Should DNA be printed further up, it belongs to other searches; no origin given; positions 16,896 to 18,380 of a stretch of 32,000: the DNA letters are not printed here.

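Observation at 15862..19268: Four-gene operon: two thiolase-fold paralogs that appear catalytically repurposed, plus two DUF35 paralogs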

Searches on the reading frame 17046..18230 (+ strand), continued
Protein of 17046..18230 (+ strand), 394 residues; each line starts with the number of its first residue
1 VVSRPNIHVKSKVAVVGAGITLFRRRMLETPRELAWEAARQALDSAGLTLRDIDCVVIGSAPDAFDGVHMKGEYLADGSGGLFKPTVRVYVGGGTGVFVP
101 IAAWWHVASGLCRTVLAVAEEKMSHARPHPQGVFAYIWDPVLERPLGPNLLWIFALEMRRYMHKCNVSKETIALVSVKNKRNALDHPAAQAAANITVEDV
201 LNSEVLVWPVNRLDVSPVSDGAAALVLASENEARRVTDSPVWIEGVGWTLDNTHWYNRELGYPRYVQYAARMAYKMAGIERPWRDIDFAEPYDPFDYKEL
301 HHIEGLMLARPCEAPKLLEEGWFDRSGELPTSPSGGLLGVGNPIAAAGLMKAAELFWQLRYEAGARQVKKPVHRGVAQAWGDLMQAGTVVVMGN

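Call 40: find_encoding_contigs(protein=P0064, flank=10000, max_places=2)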
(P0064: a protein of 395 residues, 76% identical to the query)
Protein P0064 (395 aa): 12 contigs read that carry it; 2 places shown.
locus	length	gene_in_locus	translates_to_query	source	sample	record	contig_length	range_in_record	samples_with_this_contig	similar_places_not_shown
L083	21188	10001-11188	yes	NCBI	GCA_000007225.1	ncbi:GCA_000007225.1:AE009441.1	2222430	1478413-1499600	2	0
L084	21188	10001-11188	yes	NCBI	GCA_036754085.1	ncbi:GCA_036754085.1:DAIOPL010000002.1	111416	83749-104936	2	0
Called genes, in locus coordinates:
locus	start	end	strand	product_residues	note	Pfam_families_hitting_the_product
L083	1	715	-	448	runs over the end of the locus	PF00941:FAD_binding_5, PF00111:Fer2 (weak), PF01799:Fer2_2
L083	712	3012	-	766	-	PF01315:Ald_Xan_dh_C, PF02738:MoCoBD_1, PF20256:MoCoBD_2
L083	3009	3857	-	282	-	PF00378:ECH_1, PF16113:ECH_2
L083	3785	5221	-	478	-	PF00171:Aldedh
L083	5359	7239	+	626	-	PF16177:ACAS_N, PF00501:AMP-binding, PF13193:AMP-binding_C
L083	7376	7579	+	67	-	-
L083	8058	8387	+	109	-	-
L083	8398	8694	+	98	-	-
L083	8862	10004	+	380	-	PF22691:Thiolase_C_1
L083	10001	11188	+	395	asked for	PF00108:Thiolase_N, PF22691:Thiolase_C_1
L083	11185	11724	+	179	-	PF12172:zf-ChsH2, PF01796:OB_ChsH2_C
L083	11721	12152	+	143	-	PF12172:zf-ChsH2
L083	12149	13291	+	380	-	PF02771:Acyl-CoA_dh_N, PF02770:Acyl-CoA_dh_M, PF00441:Acyl-CoA_dh_1, PF08028:Acyl-CoA_dh_2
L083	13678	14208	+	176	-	-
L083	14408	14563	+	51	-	-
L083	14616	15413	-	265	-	-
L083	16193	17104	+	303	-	-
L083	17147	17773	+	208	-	PF00697:PRAI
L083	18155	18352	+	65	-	-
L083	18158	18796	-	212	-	PF13173:AAA_14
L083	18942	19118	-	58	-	-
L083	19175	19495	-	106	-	-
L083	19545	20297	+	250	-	PF01934:HepT-like, PF18765:Polbeta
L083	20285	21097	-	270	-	PF04055:Radical_SAM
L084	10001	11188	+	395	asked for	PF00108:Thiolase_N, PF22691:Thiolase_C_1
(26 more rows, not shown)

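Call 43: search_protein_families(library=ncbifam, proteins=[L083:5359-7239:+, L083:12149-13291:+, L083:3009-3857:-, L083:3785-5221:-, L081:12106-13944:+, L047:2650-3822:-], max_evalue=1e-20)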
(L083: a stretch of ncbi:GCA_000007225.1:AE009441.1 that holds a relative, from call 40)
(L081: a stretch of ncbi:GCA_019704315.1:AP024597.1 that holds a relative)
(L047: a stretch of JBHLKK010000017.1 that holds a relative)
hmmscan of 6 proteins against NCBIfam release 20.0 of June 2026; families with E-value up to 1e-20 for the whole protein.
L083:5359-7239:+ (626 aa): 64 families (the best 25 are shown)
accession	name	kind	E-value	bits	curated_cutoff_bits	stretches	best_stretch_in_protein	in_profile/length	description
NF001208.0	PRK00174.1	subfamily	1.2e-141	473.2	657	1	26-624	27-643/649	acetate--CoA ligase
TIGR02188.1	Ac_CoA_lig_AcsA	equivalog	9.6e-140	466.8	724.95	1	34-624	13-628/629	acetate--CoA ligase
NF002937.0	PRK03584.1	subfamily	2.8e-104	349.6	639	1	3-624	7-650/657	acetoacetate--CoA ligase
NF007815.0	PRK10524.1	equivalog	6.3e-103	345.4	955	1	30-625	6-626/629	propionate--CoA ligase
NF003313.0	PRK04319.1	equivalog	1.4e-100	337.2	729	1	90-614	60-573/574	acetate--CoA ligase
TIGR02316.1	propion_prpE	equivalog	5.4e-93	312.7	827.4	1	31-626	6-626/628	propionate--CoA ligase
TIGR01217.1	ac_ac_CoA_syn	equivalog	1.6e-81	274.4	520.9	1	3-620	6-642/652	acetoacetate--CoA ligase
NF047394.1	AcylCoAsynMbcS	equivalog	3.3e-62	210.8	850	1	87-600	23-518/525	acyl-CoA synthetase MbcS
NF004837.0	PRK06187.1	subfamily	1.1e-58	198.7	476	1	96-603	29-523/531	long-chain-fatty-acid--CoA ligase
TIGR01733.1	AA-adenyl-dom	subfamily_domain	3.5e-46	157.8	317.4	1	107-528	1-408/409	amino acid adenylation domain-containing protein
NF006182.0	PRK08316.1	subfamily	8.7e-44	149.9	663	1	415-602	339-517/523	fatty acyl-CoA synthetase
NF004822.0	PRK06178.1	equivalog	1.5e-43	149.2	782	1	422-596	396-561/571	acyl-CoA synthetase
NF006181.0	PRK08314.1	subfamily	2.2e-43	148.4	705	1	106-598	50-550/563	long-chain-fatty-acid--CoA ligase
NF052269.1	Staph_lig_FadD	equivalog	9.8e-42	142.9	650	1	105-599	27-490/499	long-chain-fatty-acid--CoA ligase FadD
TIGR02262.1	benz_CoA_lig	subfamily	2.9e-41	141.8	375.25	1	104-599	29-506/508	benzoate-CoA ligase family protein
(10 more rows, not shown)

L083:12149-13291:+ (380 aa): 15 families
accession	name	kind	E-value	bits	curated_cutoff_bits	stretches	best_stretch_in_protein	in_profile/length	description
NF042972.1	AcrlCoAredClosAcrC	equivalog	3.8e-91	305.6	640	1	4-375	5-375/378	acryloyl-CoA reductase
NF042439.1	SulpropCoADesulf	equivalog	9.8e-70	235.2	600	1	13-372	2-366/379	3-sulfinopropanoyl-CoA desulfinase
NF045552.1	GlutCoADH_Des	equivalog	1.3e-67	228.7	470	1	4-372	5-375/387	glutaryl-CoA dehydrogenase Acd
NF058590.1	AcCoDHFadEBacil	equivalog_domain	2.7e-65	221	600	1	4-375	21-409/586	acyl-CoA dehydrogenase FadE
NF043006.1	CyhCrbnylCoADH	equivalog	2.3e-64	217.8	650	1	3-378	3-377/380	cyclohexane-1-carbonyl-CoA dehydrogenase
NF008997.0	PRK12341.1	equivalog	1.1e-63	215.7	537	1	4-377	5-377/382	acyl-CoA dehydrogenase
NF045652.1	ProlPCPDhRedW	equivalog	9.9e-56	189.2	650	1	10-372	6-369/376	L-prolyl-[peptidyl-carrier protein] dehydrogenase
TIGR03207.1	cyc_hxne_CoA_dh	equivalog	1.6e-54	185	575.35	1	10-373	7-368/372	cyclohexanecarboxyl-CoA dehydrogenase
NF002885.1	PRK03354.1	equivalog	4e-49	167.6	540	1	4-370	5-367/378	crotonobetainyl-CoA dehydrogenase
NF053553.1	prodigi_MBC_PigA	equivalog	2.4e-45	155.3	500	1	4-374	5-377/381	prodigiosin MBC biosynthesis dehydrogenase PigA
NF052270.1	Staph_DH_FadE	equivalog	4.6e-37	127.7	600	1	16-374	33-391/400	acyl-CoA dehydrogenase FadE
NF049984.1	Rv1679_FadE16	equivalog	3.3e-29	102.3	600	1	28-368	17-357/371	Rv1679 family acyl-CoA dehydrogenase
TIGR03203.1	pimD_small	equivalog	4e-27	95.3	652.7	1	46-361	48-361/378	pimeloyl-CoA dehydrogenase small subunit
TIGR04022.1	sulfur_SfnB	equivalog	1.6e-21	76.7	430.9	1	9-356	8-360/391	SfnB family sulfur acquisition oxidoreductase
TIGR03204.1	pimC_large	equivalog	5.2e-21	75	623.85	1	51-251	56-254/395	pimeloyl-CoA dehydrogenase large subunit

L083:3009-3857:- (282 aa): 62 families (the best 25 are shown)
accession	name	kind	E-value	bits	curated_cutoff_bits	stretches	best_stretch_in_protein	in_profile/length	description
NF006007.0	PRK08138.1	subfamily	1.6e-57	194.9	355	1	32-281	9-260/261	enoyl-CoA hydratase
NF005802.0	PRK07657.1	equivalog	4.8e-52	177.1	363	1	31-281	4-259/260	enoyl-CoA hydratase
NF004781.0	PRK06127.1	subfamily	7.8e-52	176.6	291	1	30-281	11-268/269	enoyl-CoA hydratase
NF004796.0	PRK06144.1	subfamily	4.6e-49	167.2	272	1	36-281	13-261/262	enoyl-CoA hydratase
NF042430.2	EnCoAhydt_DpgD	equivalog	1e-47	162.8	400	1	41-281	7-257/258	enoyl-CoA-hydratase DpgD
NF007239.0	PRK09674.1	equivalog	2.3e-47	161.7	371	1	34-281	7-256/257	2,3-dehydroadipyl-CoA hydratase PaaF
NF051848.1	EnCoAHydtEchA19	equivalog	4.2e-46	157.6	400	1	43-281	12-257/258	enoyl-CoA hydratase EchA19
NF006566.0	PRK09076.1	subfamily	2.4e-45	155.2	286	1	73-280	47-258/260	enoyl-CoA hydratase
NF006100.0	PRK08252.1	subfamily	2.8e-45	154.9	282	1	37-281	9-253/254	crotonase/enoyl-CoA hydratase family protein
NF004475.0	PRK05809.1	subfamily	1.5e-44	152.5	394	1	37-280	10-258/260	short-chain-enoyl-CoA hydratase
NF005803.0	PRK07658.1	equivalog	2.8e-43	148.2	313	1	59-281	29-256/257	enoyl-CoA hydratase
NF004517.0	PRK05862.1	equivalog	3.9e-40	138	396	1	41-280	14-255/257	enoyl-CoA hydratase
NF004795.0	PRK06143.1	subfamily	1.1e-39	136.6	283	1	32-276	10-258/260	enoyl-CoA hydratase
TIGR02280.1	PaaB1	equivalog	1.3e-39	136.3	345.15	1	34-281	2-255/256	2-(1,2-epoxy-1,2-dihydrophenyl)acetyl-CoA isomerase PaaG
NF004634.0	PRK05980.1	equivalog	1.6e-38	132.6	375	1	36-281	8-262/263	crotonase/enoyl-CoA hydratase family protein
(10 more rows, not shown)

L083:3785-5221:- (478 aa): 39 families (the best 25 are shown)
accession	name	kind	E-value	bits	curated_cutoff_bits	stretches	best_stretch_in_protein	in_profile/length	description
NF040648.1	lactal_redase_Meth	equivalog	4.4e-133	444.7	650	1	7-467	2-460/463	lactaldehyde dehydrogenase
TIGR01804.1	BADH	equivalog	6.7e-124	413.9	668.6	1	7-460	1-462/467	betaine-aldehyde dehydrogenase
TIGR02299.1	HpaE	equivalog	1.2e-123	413.3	638.35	1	5-475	2-482/488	5-carboxymethyl-2-hydroxymuconate semialdehyde dehydrogenase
TIGR01780.1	SSADH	subfamily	2e-122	409.3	646.35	1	23-458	3-441/448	succinate-semialdehyde dehydrogenase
NF009725.0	PRK13252.1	equivalog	8.3e-119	397.2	593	1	4-464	7-474/488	betaine-aldehyde dehydrogenase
NF006916.0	PRK09407.1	equivalog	1.3e-118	396.8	521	1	16-457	33-480/526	succinic semialdehyde dehydrogenase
NF007497.0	PRK10090.1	equivalog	5.7e-118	394.7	500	1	4-460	7-468/480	aldehyde dehydrogenase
NF010000.0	PRK13473.1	subfamily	6.8e-117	391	615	1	5-465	4-468/475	aminobutyraldehyde dehydrogenase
NF042993.1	AlphKGSA_gudD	equivalog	4.8e-114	381.7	770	1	4-455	4-466/481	alpha-ketoglutaric semialdehyde dehydrogenase GucD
NF052305.1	DioxValDhHalo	equivalog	5.5e-114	381.7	750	1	4-448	5-458/483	2,5-dioxovalerate dehydrogenase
TIGR03216.1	OH_muco_semi_DH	equivalog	3.1e-108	362.5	693.25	1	4-459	1-469/481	2-hydroxymuconic semialdehyde dehydrogenase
NF008415.0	PRK11241.1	equivalog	1.7e-106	356.8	828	1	6-461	13-472/482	NADP-dependent succinate-semialdehyde dehydrogenase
NF040869.1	G3PDH_Arch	equivalog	8.4e-106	354.6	780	1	4-462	20-484/502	NADP-dependent glyceraldehyde-3-phosphate dehydrogenase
NF045735.1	PaDhStyDPseudo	equivalog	1.9e-100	336.8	850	1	7-461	6-473/483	phenylacetaldehyde dehydrogenase StyD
NF040792.1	glyc_ald_dh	equivalog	1.3e-98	331.1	760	1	5-460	2-464/488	D-glyceraldehyde dehydrogenase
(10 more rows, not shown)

L081:12106-13944:+ (612 aa): 66 families (the best 25 are shown)
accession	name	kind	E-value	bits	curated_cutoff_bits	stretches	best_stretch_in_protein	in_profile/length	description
NF001208.0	PRK00174.1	subfamily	4e-124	415.3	657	1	21-606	23-645/649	acetate--CoA ligase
TIGR02188.1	Ac_CoA_lig_AcsA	equivalog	1.3e-120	403.6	724.95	1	23-604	3-628/629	acetate--CoA ligase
NF003313.0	PRK04319.1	equivalog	2.3e-95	320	729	1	88-594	60-573/574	acetate--CoA ligase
NF002937.0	PRK03584.1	subfamily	5.8e-92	308.9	639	1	2-607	7-653/657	acetoacetate--CoA ligase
NF007815.0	PRK10524.1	equivalog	9.5e-87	292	955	1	28-607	5-628/629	propionate--CoA ligase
TIGR02316.1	propion_prpE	equivalog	4.5e-75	253.5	827.4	1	28-606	4-626/628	propionate--CoA ligase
TIGR01217.1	ac_ac_CoA_syn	equivalog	5.7e-72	242.8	520.9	1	3-605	7-647/652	acetoacetate--CoA ligase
NF047394.1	AcylCoAsynMbcS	equivalog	6.1e-62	209.9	850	1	87-580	25-518/525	acyl-CoA synthetase MbcS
NF004837.0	PRK06187.1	subfamily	9.4e-57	192.4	476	1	100-583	30-523/531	long-chain-fatty-acid--CoA ligase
NF006182.0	PRK08316.1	subfamily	1.9e-45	155.3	663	1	412-580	350-515/523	fatty acyl-CoA synthetase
TIGR03098.1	ligase_PEP_1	hypoth_equivalog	4.3e-44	150.9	592.35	1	100-579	22-515/517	acyl-CoA ligase (AMP-forming), exosortase A system-associated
NF005702.0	PRK07514.1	subfamily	6.4e-43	146.8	558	1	97-580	23-498/506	malonyl-CoA synthase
NF052269.1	Staph_lig_FadD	equivalog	1.2e-42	146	650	1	100-582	24-493/499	long-chain-fatty-acid--CoA ligase FadD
TIGR01733.1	AA-adenyl-dom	subfamily_domain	1.3e-42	146.1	317.4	1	105-513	1-407/409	amino acid adenylation domain-containing protein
NF005307.0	PRK06839.1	equivalog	5.8e-42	144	748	1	100-576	24-487/496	o-succinylbenzoate--CoA ligase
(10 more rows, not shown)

L047:2650-3822:- (390 aa): 18 families
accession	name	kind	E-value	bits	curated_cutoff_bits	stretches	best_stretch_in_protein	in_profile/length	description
NF042972.1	AcrlCoAredClosAcrC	equivalog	8.3e-107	357.1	640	1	1-379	1-377/378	acryloyl-CoA reductase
NF043006.1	CyhCrbnylCoADH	equivalog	8.3e-86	288.3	650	1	16-381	15-378/380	cyclohexane-1-carbonyl-CoA dehydrogenase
NF042439.1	SulpropCoADesulf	equivalog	4.9e-85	285.5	600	1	14-380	2-372/379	3-sulfinopropanoyl-CoA desulfinase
NF045552.1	GlutCoADH_Des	equivalog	9e-78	262.1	470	1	1-375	1-376/387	glutaryl-CoA dehydrogenase Acd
NF058590.1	AcCoDHFadEBacil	equivalog_domain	2.5e-72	244.2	600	1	5-379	21-411/586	acyl-CoA dehydrogenase FadE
NF008997.0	PRK12341.1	equivalog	8.1e-72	242.4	537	1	27-383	28-381/382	acyl-CoA dehydrogenase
NF045652.1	ProlPCPDhRedW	equivalog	1.2e-67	228.4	650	1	8-378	3-373/376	L-prolyl-[peptidyl-carrier protein] dehydrogenase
NF053553.1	prodigi_MBC_PigA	equivalog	2.1e-66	224.6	500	1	1-378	1-379/381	prodigiosin MBC biosynthesis dehydrogenase PigA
TIGR03207.1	cyc_hxne_CoA_dh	equivalog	2.1e-61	207.7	575.35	1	7-377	3-370/372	cyclohexanecarboxyl-CoA dehydrogenase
NF002885.1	PRK03354.1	equivalog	2.9e-57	194.4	540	1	6-381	6-376/378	crotonobetainyl-CoA dehydrogenase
NF052270.1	Staph_DH_FadE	equivalog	1.2e-46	159.2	600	1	5-378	21-393/400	acyl-CoA dehydrogenase FadE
TIGR03203.1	pimD_small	equivalog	1.6e-36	126.2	652.7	1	38-355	39-353/378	pimeloyl-CoA dehydrogenase small subunit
NF007000.1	PRK09463.1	subfamily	1.4e-30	106.3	600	1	32-343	69-397/726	acyl-CoA dehydrogenase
NF049984.1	Rv1679_FadE16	equivalog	6.2e-28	98.1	600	1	28-366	16-353/371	Rv1679 family acyl-CoA dehydrogenase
NF009586.0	PRK13026.1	subfamily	9.3e-28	97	608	1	24-343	96-432/777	acyl-CoA dehydrogenase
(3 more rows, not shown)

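Call 56: search_protein_representatives(protein=window:17046-18230:+)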
Query: 394 residues. Proteins with E-value up to 0.001 (for the whole library): 5906; up to 1e-10: 2517; up to 1e-30: 394. The best 150 are listed.
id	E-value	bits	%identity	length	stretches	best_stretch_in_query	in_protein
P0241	6.5e-161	552.0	65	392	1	9-393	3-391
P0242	7.4e-139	479.4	59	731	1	11-394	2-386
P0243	3.3e-134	464.1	65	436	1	12-333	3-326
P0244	1.5e-124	432.3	68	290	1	106-393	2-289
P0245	3.1e-102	358.8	55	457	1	58-368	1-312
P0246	6.9e-99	347.7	68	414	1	158-393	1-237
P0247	3.2e-94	332.3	71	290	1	20-235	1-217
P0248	4.8e-94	331.8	65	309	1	88-314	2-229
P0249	3.1e-92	325.8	63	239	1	77-308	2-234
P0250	1.9e-90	320.0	44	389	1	12-393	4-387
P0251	1.7e-86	306.9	62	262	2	197-333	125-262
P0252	2.7e-85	303.0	71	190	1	206-392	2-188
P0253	4.0e-85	302.4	68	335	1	34-239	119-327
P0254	5.7e-82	292.0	67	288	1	161-366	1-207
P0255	4.0e-79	282.6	62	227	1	10-228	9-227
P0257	2.7e-77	276.6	42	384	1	12-392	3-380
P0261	2.5e-69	250.4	39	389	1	11-393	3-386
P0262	1.5e-68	247.8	40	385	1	11-391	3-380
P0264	5.9e-67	242.6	40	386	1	11-381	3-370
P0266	8.9e-66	238.7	37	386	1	10-392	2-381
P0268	1.5e-65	238.0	38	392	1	12-393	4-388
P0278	1.5e-59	218.1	37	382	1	11-393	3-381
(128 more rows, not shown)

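Call 60: predict_structure(alignment_id=A1)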
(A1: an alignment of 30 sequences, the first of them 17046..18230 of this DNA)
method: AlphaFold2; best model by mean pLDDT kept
length: 394 residues; sequences in the alignment: 30
mean_pLDDT: 80.5   pTM: 0.86
mean pLDDT of the five models: 80.5, 78.9, 77.5, 76.6, 73.8
residues with pLDDT >= 90: 176; 70-90: 116; 50-70: 73; < 50: 29
segments of 3 or more residues with pLDDT < 50: 1-6, 65-70, 205-217, 338-341
pLDDT, mean of each block of 10 residues (from residue 1): 51 94 62 87 95 92 51 66 85 85 94 94 59 57 61 78 91 86 75 74 50 48 94 93 94 72 91 96 94 80 95 95 93 66 74 94 91 93 81 96
secondary structure, 60 per line:
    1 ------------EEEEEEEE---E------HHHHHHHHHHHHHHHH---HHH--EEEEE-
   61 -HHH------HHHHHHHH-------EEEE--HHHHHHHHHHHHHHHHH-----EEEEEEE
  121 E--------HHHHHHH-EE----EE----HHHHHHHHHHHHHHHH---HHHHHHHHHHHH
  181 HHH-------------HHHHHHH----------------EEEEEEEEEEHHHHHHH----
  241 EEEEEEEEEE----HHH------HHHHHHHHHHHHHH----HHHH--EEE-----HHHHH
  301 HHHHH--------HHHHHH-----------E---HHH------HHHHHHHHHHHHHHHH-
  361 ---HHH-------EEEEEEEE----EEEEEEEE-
elements in order: E13-20 H31-46 E55-59 H71-78 E86-89 H92-108 E114-121 H130-136 H150-165 H169-183 H197-203 E220-229 H230-236 E241-250 H264-277 H282-285 E288-290 H296-305 H314-319 H344-359 E374-381 E386-393

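Call 64: fold_search(model_id=the predicted structure, library=pdb)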
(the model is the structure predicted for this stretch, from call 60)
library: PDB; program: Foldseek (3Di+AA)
matches with E <= 10: 1192; with E <= 0.001: 1024
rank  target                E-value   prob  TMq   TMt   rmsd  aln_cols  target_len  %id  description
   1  6et9_C                7.6e-29  1.00  0.89  0.90   2.7       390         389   28  Structure of the acetoacetyl-CoA-thiolase/HMG-CoA-synthase complex from Methanothermococcus thermolithotrophicus at 2. (released 2018-03-14)
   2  7yvy_C                2.4e-28  1.00  0.83  0.90   2.8       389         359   30  Crystal structure of thiolase PFC_04095 from Pyrococcus furiosus (released 2023-09-06)
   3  4yzo_C                8.7e-28  1.00  0.81  0.91   2.8       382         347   32  Crystal Structure Analysis of Thiolase-like protein, ST0096 from Sulfolobus Tokodaii (released 2016-03-30)
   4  6esq_A                9.2e-28  1.00  0.89  0.89   2.7       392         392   28  Structure of the acetoacetyl-CoA thiolase/HMG-CoA synthase complex from Methanothermococcus thermolithotrophicus soake (released 2018-03-14)
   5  7yvy_B                9.2e-28  1.00  0.83  0.89   2.8       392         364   30  Crystal structure of thiolase PFC_04095 from Pyrococcus furiosus (released 2023-09-06)
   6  7yvy_A                1.1e-27  1.00  0.84  0.89   3.1       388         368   31  Crystal structure of thiolase PFC_04095 from Pyrococcus furiosus (released 2023-09-06)
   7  4yzo_B                3.0e-27  1.00  0.81  0.89   3.2       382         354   32  Crystal Structure Analysis of Thiolase-like protein, ST0096 from Sulfolobus Tokodaii (released 2016-03-30)
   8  4yzo_A                4.0e-27  1.00  0.81  0.88   3.5       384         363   32  Crystal Structure Analysis of Thiolase-like protein, ST0096 from Sulfolobus Tokodaii (released 2016-03-30)
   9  6hsp_B                1.2e-26  1.00  0.83  0.84   4.6       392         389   29  Crystal structure of the zebrafish peroxisomal SCP2-thiolase (type-1) in complex with CoA and octanoyl-CoA (released 2019-01-02)
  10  6hsp_A                3.9e-26  1.00  0.80  0.83   5.2       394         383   30  Crystal structure of the zebrafish peroxisomal SCP2-thiolase (type-1) in complex with CoA and octanoyl-CoA (released 2019-01-02)
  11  6hrv_B                6.5e-26  1.00  0.81  0.82   4.7       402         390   29  Crystal structure of the zebrafish peroxisomal SCP2-thiolase (type-1) (released 2019-01-02)
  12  6hsj_A                1.1e-25  1.00  0.80  0.82   4.5       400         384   30  Crystal structure of the zebrafish peroxisomal SCP2-thiolase (type-1) in complex with CoA (released 2019-01-02)
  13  3zbg_A                1.1e-25  1.00  0.86  0.79   3.4       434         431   24  Crystal structure of wild-type SCP2 thiolase from Leishmania mexicana at 1.85 A (released 2013-08-14)
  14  3zbk_A                1.6e-25  1.00  0.86  0.79   3.6       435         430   23  Crystal structure of SCP2 thiolase from Leishmania mexicana: The C123A mutant. (released 2013-08-14)
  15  6hrv_A                2.7e-25  1.00  0.80  0.83   4.9       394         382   29  Crystal structure of the zebrafish peroxisomal SCP2-thiolase (type-1) (released 2019-01-02)
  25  6ok1_A                4.1e-24  1.00  0.79  0.81   4.7       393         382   25  Ltp2-ChsH2(DUF35) aldolase (released 2019-06-26)
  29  6ok1_C                5.8e-24  1.00  0.79  0.81   4.7       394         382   25  Ltp2-ChsH2(DUF35) aldolase (released 2019-06-26)
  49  9myr_A                2.4e-21  1.00  0.81  0.81   4.4       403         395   22  Sal-Shy(DUF35) aldolase from Comamonas testosteroni (released 2025-10-08)
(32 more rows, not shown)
